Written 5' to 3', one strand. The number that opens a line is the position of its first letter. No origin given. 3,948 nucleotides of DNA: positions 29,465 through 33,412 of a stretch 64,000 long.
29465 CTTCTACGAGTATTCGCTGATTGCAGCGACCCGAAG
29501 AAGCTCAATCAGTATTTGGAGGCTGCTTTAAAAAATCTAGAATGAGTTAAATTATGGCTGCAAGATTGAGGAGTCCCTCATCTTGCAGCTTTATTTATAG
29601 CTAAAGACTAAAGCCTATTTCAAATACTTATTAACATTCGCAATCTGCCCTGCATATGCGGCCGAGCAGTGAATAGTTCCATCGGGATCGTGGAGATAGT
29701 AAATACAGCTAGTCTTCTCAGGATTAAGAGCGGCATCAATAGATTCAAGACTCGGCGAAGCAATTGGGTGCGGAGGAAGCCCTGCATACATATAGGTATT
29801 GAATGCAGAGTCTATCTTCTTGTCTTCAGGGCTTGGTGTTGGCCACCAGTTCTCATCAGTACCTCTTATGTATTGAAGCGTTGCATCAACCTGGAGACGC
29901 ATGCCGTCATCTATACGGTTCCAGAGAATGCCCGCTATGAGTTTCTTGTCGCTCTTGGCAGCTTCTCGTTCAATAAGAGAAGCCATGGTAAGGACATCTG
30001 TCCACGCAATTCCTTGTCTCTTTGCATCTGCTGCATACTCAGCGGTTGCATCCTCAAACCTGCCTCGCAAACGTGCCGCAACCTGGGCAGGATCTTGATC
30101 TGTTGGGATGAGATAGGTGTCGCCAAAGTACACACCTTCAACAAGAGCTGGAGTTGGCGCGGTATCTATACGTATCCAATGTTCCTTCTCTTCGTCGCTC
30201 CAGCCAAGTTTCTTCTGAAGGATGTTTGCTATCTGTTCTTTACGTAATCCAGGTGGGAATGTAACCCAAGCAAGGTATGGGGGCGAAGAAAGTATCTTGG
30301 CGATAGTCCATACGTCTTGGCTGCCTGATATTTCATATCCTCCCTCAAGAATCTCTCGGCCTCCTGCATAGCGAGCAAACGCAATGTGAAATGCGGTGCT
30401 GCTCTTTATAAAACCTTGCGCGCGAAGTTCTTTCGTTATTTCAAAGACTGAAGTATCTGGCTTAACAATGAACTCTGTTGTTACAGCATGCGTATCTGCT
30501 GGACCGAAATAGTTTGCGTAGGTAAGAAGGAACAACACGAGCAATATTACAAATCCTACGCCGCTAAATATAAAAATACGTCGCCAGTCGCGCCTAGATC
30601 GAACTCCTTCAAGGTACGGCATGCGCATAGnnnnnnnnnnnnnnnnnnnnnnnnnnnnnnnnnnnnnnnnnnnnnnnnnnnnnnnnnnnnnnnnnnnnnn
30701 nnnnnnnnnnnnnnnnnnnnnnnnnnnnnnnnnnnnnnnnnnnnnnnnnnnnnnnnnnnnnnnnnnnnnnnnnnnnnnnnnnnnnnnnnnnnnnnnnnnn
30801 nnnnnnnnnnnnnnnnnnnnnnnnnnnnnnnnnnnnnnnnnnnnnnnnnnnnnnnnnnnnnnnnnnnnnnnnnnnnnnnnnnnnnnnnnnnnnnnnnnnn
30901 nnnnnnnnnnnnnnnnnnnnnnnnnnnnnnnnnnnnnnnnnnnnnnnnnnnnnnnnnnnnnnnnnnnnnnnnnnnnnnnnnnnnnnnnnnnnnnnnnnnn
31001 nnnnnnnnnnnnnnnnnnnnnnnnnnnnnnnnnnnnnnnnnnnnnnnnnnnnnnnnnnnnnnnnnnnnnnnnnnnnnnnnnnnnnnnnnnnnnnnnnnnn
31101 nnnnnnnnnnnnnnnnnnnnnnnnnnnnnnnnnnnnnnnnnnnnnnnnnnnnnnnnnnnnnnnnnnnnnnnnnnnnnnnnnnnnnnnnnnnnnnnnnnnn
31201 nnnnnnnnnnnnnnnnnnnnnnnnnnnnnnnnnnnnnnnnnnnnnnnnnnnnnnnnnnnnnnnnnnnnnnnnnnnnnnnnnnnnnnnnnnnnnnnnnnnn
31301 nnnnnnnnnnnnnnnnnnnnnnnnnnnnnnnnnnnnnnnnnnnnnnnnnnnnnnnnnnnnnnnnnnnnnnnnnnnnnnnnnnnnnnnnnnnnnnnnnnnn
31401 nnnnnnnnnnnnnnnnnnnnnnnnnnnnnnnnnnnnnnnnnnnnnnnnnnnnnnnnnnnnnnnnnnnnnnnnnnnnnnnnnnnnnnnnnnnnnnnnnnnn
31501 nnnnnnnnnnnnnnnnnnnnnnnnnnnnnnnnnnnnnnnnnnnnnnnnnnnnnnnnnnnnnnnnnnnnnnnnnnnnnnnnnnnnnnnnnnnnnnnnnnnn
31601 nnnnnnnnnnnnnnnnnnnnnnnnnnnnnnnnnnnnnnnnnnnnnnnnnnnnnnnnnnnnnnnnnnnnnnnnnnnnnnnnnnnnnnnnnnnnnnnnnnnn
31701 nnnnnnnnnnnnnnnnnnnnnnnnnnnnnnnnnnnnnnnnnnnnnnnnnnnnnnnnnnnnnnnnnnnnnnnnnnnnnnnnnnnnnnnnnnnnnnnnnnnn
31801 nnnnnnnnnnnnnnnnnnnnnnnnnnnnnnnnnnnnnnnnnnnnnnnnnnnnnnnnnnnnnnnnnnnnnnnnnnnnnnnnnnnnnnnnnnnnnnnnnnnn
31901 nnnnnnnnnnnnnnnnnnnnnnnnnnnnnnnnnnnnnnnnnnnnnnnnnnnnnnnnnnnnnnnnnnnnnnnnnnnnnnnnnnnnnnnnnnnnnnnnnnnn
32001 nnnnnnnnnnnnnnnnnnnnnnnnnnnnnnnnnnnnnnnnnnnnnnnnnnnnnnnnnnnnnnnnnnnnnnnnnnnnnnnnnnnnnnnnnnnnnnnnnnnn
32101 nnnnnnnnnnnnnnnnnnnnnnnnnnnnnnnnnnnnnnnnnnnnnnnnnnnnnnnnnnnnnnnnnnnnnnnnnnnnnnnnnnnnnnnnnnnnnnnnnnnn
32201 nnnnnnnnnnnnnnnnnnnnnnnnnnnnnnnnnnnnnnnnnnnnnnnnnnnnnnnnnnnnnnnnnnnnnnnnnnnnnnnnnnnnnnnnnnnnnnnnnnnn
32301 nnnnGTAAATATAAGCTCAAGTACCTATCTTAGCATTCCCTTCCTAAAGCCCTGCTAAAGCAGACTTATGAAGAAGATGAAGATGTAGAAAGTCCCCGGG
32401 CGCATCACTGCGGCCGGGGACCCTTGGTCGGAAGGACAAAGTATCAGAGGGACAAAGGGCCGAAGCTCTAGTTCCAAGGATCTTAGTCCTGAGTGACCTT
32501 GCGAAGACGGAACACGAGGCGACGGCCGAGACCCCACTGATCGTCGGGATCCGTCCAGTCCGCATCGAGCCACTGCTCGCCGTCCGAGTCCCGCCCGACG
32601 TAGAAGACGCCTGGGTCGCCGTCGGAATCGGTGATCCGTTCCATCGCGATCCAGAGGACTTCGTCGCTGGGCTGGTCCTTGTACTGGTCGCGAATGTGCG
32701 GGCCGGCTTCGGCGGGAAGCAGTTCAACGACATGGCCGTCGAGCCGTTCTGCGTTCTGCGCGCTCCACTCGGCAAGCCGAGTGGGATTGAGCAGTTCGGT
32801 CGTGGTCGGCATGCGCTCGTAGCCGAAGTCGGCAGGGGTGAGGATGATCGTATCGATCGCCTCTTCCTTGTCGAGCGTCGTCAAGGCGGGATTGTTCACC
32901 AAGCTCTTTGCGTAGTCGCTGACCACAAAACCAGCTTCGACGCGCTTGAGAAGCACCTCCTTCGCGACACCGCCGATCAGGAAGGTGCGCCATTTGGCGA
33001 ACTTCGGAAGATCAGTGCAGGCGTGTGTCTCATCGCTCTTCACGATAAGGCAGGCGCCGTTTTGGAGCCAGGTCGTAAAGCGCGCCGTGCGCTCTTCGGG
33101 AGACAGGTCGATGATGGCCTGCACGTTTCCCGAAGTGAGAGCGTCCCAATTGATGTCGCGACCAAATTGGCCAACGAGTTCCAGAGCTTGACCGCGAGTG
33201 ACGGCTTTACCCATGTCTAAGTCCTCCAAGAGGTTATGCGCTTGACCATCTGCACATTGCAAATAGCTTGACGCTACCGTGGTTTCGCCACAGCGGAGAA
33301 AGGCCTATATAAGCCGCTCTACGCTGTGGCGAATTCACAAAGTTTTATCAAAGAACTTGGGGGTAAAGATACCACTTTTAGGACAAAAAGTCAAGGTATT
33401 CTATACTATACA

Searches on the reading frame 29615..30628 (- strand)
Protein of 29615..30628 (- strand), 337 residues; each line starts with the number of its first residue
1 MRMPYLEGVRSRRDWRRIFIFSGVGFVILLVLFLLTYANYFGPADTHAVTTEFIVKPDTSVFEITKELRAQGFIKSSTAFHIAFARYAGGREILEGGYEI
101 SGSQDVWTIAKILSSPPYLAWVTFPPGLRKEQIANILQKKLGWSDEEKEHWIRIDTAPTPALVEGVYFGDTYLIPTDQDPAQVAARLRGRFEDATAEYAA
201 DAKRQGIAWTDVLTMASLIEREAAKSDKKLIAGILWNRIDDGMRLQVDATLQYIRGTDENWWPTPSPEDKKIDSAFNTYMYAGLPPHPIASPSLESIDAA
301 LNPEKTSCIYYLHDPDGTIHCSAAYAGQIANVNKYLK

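Call 44: search_protein_families(library=pfam, proteins=[window:29615-30628:-], max_evalue=0.0001)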
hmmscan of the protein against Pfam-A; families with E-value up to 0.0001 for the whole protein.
window:29615-30628:- (337 aa): 1 family
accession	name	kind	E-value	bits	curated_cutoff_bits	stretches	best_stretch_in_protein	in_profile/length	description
PF02618.21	YceG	-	9.7e-61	206.1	32.4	1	54-334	2-275/275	YceG-like family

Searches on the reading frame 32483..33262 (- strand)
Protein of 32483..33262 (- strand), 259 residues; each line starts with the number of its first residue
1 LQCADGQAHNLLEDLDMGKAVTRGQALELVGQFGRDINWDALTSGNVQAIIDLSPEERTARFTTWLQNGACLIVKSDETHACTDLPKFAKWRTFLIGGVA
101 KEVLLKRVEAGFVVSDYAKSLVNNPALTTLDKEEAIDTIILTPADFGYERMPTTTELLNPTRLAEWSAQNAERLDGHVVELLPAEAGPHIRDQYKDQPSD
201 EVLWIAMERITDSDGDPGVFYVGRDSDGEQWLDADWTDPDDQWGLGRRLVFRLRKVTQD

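Call 44: search_protein_families(library=pfam, proteins=[window:32483-33262:-], max_evalue=0.0001)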
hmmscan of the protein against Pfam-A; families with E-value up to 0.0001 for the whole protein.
window:32483-33262:- (259 aa): 0 families

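Call 69: find_homologous_proteins(query=window:32483-33262:-)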
Query window:32483-33262:- (259 aa): 109 proteins with E <= 0.001 among 1499 candidates.
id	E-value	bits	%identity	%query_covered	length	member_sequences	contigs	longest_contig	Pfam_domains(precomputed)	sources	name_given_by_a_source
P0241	1.3e-161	554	100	94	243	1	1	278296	-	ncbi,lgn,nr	ncbi:MAG: hypothetical protein JWN64_401 [Parcubacteria group bacterium]|nr:hypothetical protein [Pa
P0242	2.5e-97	343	65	94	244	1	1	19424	-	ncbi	-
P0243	1.3e-92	328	79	73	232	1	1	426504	-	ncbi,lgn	-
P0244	1.3e-91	325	84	67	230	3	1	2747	-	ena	-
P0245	5.8e-89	316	64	94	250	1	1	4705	-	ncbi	-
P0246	4.7e-88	313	82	67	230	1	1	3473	-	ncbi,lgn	-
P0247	1.5e-87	311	82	67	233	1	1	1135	-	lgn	-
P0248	3.6e-87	310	79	67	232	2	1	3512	-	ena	-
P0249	4.3e-87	310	78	71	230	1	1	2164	-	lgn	-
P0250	6.8e-85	302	82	66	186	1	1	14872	-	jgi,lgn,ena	-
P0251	1.2e-83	298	80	67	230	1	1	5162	-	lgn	-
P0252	3.1e-83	297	80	67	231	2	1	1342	-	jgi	jgi:hypothetical protein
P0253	8.4e-83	296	78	67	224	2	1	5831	-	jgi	jgi:hypothetical protein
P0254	9.4e-83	295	79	67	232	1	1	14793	-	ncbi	ncbi:MAG: hypothetical protein ABIT47_01745 [Candidatus Paceibacterota bacterium]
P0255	7.6e-82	292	78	67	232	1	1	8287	-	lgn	-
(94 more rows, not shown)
